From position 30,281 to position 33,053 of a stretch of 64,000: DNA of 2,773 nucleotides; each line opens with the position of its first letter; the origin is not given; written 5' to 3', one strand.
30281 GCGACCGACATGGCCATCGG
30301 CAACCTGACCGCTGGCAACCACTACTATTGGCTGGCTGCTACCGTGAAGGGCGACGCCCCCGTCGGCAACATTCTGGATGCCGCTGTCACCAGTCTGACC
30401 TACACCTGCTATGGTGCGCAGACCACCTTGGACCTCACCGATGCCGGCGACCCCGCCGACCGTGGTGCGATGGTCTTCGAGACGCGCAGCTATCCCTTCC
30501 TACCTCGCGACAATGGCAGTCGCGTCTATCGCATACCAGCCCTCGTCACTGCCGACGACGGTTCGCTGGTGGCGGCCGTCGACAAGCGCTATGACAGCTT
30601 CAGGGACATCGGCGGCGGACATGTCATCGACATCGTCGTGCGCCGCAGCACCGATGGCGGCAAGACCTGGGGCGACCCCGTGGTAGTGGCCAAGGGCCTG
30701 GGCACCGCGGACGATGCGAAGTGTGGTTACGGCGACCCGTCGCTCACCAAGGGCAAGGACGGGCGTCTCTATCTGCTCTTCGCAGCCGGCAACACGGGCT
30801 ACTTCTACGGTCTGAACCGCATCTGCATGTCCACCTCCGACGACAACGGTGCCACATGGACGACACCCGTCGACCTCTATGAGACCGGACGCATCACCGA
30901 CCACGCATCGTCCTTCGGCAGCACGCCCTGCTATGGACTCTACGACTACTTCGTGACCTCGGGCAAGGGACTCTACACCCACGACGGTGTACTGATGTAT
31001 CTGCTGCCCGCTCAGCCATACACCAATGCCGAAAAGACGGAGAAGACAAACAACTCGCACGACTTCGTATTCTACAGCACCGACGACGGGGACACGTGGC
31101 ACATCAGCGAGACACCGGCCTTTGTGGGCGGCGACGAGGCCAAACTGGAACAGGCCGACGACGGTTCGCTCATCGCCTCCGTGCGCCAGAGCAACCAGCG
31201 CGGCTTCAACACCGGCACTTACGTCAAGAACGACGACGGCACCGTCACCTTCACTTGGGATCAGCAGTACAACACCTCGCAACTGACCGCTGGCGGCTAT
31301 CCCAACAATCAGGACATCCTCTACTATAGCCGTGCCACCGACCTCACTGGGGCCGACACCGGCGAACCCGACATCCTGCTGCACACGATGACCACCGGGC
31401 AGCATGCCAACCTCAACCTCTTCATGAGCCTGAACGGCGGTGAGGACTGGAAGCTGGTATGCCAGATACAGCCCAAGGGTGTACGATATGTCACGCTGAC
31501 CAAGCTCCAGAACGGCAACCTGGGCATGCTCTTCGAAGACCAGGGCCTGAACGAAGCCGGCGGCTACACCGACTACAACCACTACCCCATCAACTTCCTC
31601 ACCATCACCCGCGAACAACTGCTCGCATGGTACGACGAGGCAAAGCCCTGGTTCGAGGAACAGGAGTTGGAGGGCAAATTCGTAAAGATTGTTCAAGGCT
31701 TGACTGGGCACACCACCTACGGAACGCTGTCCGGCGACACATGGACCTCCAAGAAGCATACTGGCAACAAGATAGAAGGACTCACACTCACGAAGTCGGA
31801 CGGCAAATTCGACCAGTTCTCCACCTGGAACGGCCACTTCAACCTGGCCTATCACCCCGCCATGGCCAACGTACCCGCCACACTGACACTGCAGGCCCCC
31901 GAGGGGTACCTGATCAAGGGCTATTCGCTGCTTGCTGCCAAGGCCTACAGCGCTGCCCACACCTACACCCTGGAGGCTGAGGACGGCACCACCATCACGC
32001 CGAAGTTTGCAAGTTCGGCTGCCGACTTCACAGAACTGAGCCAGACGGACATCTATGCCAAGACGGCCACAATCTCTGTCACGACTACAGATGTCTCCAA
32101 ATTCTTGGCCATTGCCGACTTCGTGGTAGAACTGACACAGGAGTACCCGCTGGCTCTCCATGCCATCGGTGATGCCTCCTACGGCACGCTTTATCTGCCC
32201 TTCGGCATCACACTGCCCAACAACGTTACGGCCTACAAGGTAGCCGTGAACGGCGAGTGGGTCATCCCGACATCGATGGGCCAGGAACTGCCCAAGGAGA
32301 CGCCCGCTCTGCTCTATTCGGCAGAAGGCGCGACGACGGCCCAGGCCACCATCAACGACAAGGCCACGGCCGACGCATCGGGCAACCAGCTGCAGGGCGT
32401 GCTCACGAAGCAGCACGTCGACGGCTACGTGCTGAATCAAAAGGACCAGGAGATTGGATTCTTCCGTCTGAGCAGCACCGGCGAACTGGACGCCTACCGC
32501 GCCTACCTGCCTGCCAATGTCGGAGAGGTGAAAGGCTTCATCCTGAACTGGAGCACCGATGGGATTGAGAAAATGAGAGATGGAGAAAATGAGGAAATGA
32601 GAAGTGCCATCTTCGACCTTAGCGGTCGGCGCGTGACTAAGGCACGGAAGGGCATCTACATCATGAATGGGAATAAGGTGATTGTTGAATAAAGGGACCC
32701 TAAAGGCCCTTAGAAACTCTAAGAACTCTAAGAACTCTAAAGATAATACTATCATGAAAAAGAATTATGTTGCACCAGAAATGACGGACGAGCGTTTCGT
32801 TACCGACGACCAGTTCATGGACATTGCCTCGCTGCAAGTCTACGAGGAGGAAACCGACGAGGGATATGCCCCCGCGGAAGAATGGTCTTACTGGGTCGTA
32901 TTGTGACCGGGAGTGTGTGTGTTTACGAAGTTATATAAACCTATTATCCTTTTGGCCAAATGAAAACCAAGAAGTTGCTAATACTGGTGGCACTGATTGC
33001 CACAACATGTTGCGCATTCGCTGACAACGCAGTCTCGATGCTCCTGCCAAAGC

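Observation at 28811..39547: Tandem giant T9SS-tailed sialidases, one a GH20 hexosaminidase-GH33 sialidase fusion of 2195 aa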

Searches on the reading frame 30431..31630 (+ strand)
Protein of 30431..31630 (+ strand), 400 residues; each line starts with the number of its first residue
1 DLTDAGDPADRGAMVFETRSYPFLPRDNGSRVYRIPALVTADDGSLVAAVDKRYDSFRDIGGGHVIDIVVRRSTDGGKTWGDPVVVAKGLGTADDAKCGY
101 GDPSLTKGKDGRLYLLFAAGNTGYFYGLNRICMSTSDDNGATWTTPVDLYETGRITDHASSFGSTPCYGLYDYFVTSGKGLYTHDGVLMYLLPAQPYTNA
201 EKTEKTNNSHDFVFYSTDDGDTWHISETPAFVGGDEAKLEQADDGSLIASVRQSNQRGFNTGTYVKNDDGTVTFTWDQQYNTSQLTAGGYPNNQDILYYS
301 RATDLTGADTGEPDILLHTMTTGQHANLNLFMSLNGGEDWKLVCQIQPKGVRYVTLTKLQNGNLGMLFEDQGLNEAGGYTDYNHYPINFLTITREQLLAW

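Call 18: search_solved_structures(query=window:30431-31630:+, max_evalue=1e-10, show_alignments=3)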
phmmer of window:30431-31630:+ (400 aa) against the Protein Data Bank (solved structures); distinct sequences matched with E-value up to 1e-10: 45.
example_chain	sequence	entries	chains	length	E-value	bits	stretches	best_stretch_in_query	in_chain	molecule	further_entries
8gn6_C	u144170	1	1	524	9.9e-33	117.1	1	19-278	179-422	Sialidase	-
8gn6_A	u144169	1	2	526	1e-32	117.1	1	19-278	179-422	Sialidase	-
8feb_A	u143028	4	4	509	4e-32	115.1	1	21-278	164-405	Sialidase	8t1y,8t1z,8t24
8t26_A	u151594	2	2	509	1.3e-31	113.4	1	21-278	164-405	Sialidase, putative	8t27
10qf_A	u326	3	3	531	2.3e-24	89.5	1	28-305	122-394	exo-alpha-sialidase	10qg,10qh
10qi_A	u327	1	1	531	2.3e-23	86.3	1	28-305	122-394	exo-alpha-sialidase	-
1eur_A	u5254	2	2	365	1.3e-19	73.9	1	29-370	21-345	SIALIDASE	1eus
1w8n_A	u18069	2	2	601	2.7e-19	72.8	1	29-370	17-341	BACTERIAL SIALIDASE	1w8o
1eut_A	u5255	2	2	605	3.6e-19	72.4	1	29-370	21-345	SIALIDASE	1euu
1wcq_A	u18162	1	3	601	1e-18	70.9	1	29-370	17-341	SIALIDASE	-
2bzd_A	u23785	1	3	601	2.5e-18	69.7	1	29-370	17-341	BACTERIAL SIALIDASE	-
7lbu_A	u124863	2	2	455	3e-18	69.4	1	32-374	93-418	Exo-alpha-sialidase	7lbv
6mnj_A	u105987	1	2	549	3.8e-18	69.1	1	27-370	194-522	Hz136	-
2ber_A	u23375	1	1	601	9.8e-18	67.7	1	29-370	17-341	BACTERIAL SIALIDASE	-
6myv_A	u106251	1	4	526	2.2e-17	66.5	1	27-370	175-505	Sialidase26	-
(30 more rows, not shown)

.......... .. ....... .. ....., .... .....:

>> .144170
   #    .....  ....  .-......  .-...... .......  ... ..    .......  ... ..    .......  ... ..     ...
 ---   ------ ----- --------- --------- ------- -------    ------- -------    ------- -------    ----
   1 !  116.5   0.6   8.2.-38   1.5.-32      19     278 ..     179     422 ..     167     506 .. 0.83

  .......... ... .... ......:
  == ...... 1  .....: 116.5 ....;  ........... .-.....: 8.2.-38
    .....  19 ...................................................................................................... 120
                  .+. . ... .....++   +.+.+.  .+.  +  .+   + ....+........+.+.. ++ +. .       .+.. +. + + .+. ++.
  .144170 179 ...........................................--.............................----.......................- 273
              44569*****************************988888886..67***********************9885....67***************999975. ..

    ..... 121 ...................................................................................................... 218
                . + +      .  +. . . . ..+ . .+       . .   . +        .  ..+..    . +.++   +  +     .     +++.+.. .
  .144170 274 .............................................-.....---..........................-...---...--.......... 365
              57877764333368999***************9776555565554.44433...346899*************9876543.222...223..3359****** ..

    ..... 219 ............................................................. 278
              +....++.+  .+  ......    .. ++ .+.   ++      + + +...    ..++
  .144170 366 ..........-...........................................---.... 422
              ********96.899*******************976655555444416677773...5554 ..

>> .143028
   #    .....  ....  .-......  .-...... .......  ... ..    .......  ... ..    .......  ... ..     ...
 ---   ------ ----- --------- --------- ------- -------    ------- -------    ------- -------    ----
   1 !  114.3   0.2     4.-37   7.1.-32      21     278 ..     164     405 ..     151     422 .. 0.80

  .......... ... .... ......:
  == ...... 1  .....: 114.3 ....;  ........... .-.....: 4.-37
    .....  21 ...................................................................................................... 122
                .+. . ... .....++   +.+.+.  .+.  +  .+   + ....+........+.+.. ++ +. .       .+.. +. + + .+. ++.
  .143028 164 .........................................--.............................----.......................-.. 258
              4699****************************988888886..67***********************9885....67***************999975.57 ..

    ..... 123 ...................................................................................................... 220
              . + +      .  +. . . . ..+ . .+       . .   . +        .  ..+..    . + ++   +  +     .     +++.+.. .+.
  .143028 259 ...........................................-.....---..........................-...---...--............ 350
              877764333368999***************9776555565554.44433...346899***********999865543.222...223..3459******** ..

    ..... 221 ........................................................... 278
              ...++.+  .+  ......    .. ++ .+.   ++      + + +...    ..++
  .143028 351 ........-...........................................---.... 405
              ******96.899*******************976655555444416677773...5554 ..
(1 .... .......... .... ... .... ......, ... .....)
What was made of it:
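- On GH33 (ORF1 domain, aa 560-925): E 1e-32 to 8GN6 (call 18).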

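Call 63: search_protein_representatives(protein=window:30431-31630:+)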
Query: 400 residues. Proteins with E-value up to 0.001 (for the whole library): 4847; up to 1e-10: 1445; up to 1e-30: 185. The best 150 are listed.
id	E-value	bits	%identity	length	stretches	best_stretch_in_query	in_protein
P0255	2.0e-182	623.4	70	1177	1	1-398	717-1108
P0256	7.1e-175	598.5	67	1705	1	1-398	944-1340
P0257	7.9e-170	581.9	67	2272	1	1-397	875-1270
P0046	4.8e-166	569.4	67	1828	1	2-399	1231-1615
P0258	2.1e-162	557.4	67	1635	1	1-398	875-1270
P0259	4.5e-157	539.9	66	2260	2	1-397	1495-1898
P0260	1.5e-155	534.8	67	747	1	4-398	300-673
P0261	1.3e-152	525.2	66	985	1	4-398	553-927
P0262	5.9e-147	506.5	62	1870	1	1-397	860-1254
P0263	2.9e-145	501.0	63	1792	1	1-399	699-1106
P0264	1.3e-143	495.5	63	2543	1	1-399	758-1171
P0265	4.7e-137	473.9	62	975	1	5-398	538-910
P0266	2.0e-136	471.8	64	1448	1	1-397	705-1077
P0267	1.1e-129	449.6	57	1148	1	1-398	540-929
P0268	1.6e-106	373.4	53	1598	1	5-398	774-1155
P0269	1.3e-102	360.5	54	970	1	1-400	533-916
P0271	4.7e-92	325.7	51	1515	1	1-400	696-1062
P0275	2.8e-82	293.5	46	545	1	1-399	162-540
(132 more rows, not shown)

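Call 66: list_cluster_members(proteins=[P0275, P0271, P0269, P0268, P0260, P0255])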
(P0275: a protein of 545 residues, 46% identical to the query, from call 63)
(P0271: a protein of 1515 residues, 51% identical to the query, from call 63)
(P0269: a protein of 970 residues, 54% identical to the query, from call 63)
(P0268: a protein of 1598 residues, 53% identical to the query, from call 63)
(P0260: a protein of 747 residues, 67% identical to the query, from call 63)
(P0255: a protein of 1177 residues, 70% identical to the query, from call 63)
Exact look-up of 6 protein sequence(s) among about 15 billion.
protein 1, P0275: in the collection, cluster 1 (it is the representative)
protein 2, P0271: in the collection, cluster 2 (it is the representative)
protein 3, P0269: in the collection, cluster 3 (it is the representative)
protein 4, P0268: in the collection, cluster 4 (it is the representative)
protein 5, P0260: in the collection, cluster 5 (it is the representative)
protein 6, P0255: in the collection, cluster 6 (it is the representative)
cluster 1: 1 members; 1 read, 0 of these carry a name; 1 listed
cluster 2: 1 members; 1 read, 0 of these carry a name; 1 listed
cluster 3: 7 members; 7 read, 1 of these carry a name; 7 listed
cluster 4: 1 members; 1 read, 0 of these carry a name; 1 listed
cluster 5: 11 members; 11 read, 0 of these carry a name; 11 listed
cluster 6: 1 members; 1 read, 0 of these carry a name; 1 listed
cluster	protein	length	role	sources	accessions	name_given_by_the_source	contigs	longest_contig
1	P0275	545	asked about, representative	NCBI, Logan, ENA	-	-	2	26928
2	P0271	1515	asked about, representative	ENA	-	-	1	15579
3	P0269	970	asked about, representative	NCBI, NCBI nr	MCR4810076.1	MAG: glycoside hydrolase [Prevotella sp.] | glycoside hydrolase [Prevotella sp.]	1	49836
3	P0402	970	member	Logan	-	-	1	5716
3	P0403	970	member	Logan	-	-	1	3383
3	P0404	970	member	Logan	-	-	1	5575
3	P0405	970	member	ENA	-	-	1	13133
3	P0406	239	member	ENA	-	-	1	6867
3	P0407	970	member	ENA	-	-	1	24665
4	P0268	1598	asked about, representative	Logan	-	-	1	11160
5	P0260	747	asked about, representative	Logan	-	-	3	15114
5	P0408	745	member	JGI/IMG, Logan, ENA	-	-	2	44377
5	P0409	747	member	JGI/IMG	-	-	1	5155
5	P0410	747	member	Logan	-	-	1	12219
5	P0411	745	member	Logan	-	-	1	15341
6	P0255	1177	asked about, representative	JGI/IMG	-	-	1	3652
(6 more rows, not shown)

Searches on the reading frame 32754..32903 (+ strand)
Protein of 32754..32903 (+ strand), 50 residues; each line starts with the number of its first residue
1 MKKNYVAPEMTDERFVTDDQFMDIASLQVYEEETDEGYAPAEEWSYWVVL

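Call 47: search_protein_families(library=ncbifam, proteins=[window:32754-32903:+], max_evalue=10)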
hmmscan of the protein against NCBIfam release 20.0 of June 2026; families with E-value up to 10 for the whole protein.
seq(50 aa): 0 families

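Call 48: search_protein_families(library=pfam, proteins=[window:32754-32903:+], max_evalue=10)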
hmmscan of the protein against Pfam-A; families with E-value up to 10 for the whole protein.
seq(50 aa): 0 families

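Call 58: find_homologous_proteins(query=A4, max_evalue=0.01)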
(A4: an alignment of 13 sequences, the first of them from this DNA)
Query A4 (13 sequences) (50 aa, profile of the alignment): 114 proteins with E <= 0.01 among 247 candidates.
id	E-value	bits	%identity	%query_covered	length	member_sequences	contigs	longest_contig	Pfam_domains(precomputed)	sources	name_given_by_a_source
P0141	3.8e-17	80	-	-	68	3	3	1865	-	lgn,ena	-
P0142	4.4e-17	80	67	18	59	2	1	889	-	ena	-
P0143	3.4e-16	77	25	78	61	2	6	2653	-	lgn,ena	-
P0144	3.6e-16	77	36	66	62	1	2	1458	-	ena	-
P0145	5.4e-16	76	-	-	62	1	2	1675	-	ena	-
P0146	1.6e-15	75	63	16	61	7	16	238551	-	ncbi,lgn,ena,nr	ncbi:MAG: hypothetical protein IJQ44_00430 [Bacteroidaceae bacterium]|nr:hypothetical protein [Bacte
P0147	1.9e-15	75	45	22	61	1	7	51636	-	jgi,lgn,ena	-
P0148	1.9e-15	75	45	22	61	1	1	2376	-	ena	-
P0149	2.2e-15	74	-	-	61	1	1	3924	-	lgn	-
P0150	2.8e-15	74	45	22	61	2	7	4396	-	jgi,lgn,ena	-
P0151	4.4e-15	73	-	-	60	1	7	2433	-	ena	-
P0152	4.5e-15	73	45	22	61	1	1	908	-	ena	-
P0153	5.3e-15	73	25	78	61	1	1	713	-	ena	-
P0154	6.5e-15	73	63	16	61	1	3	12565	-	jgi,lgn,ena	-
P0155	8.3e-15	73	-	-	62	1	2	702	-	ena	-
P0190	1.9e-8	52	-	-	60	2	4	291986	-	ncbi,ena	-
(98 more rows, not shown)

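Call 59: find_encoding_contigs(protein=P0146, flank=8000, max_places=4)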
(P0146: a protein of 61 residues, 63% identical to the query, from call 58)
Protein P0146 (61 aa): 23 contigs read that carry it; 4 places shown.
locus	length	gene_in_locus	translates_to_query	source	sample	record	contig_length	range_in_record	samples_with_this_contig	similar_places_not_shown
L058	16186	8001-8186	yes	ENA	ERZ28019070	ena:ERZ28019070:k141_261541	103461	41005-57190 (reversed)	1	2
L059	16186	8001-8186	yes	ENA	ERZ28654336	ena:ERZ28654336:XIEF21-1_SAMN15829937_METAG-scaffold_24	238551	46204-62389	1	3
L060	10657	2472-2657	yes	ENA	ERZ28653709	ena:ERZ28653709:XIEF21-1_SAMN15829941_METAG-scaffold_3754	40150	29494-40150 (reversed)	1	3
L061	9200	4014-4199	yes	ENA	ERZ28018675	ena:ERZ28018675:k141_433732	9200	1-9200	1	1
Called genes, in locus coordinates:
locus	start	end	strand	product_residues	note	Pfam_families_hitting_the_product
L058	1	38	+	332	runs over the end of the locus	PF02775:TPP_enzyme_C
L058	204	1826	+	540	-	PF04551:GcpE, PF26540:GcpE_C, PF04480:DUF559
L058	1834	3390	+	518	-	PF01406:tRNA-synt_1e, PF09334:tRNA-synt_1g (faint), PF09190:DALR_2, PF23493:CysS_C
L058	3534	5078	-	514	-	PF05547:Peptidase_M6 (weak)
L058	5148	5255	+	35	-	-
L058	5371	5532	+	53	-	-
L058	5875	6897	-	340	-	-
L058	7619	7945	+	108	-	-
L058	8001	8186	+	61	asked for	-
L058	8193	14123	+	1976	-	PF02838:Glyco_hydro_20b, PF14845:Glycohydro_20b2 (weak), PF00728:Glyco_hydro_20, PF13088:BNR_2, PF13859:BNR_3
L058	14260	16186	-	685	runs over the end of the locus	PF00133:tRNA-synt_1, PF09334:tRNA-synt_1g, PF08264:Anticodon_1, PF19303:Anticodon_3, PF01588:tRNA_bind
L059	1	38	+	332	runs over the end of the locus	PF02775:TPP_enzyme_C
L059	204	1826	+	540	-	PF04551:GcpE, PF26540:GcpE_C, PF04480:DUF559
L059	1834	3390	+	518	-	PF01406:tRNA-synt_1e, PF09334:tRNA-synt_1g (faint), PF09190:DALR_2, PF23493:CysS_C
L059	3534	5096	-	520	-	PF05547:Peptidase_M6 (weak)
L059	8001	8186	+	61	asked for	-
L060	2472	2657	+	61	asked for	-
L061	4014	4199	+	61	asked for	-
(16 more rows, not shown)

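Call 60: find_encoding_contigs(protein=P0190, flank=8000, max_places=3)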
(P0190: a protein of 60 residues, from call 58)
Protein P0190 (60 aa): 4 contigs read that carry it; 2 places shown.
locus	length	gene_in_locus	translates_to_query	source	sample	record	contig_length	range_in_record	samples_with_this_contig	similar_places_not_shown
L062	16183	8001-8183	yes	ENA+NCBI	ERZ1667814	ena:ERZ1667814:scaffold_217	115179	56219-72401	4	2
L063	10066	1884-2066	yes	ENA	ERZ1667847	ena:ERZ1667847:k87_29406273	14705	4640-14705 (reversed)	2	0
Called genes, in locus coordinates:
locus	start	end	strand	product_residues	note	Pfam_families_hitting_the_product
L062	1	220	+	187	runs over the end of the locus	-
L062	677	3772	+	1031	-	-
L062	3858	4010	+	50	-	-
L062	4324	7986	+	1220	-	-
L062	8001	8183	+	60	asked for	-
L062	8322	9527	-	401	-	PF25199:nSTAND_NTPase5 (weak), PF13173:AAA_14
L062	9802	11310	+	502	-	PF18073:Zn_ribbon_LapB, PF13481:AAA_25, PF06745:ATPase (weak), PF23442:DUF7125 (weak), PF13541:ChlI, PF05362:Lon_C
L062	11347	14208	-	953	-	PF04616:Glyco_hydro_43, PF16369:GH43_C, PF20578:aBig_2, PF13385:Laminin_G_3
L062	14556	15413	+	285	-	PF00691:OmpA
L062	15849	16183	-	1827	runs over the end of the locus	PF02838:Glyco_hydro_20b, PF14845:Glycohydro_20b2 (weak), PF00728:Glyco_hydro_20, PF13088:BNR_2, PF13859:BNR_3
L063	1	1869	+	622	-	?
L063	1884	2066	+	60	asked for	-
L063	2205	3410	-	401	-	PF25199:nSTAND_NTPase5 (weak), PF13173:AAA_14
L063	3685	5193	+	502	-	PF18073:Zn_ribbon_LapB, PF13481:AAA_25, PF06745:ATPase (weak), PF23442:DUF7125 (weak), PF13541:ChlI, PF05362:Lon_C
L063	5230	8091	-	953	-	PF04616:Glyco_hydro_43, PF16369:GH43_C, PF20578:aBig_2, PF13385:Laminin_G_3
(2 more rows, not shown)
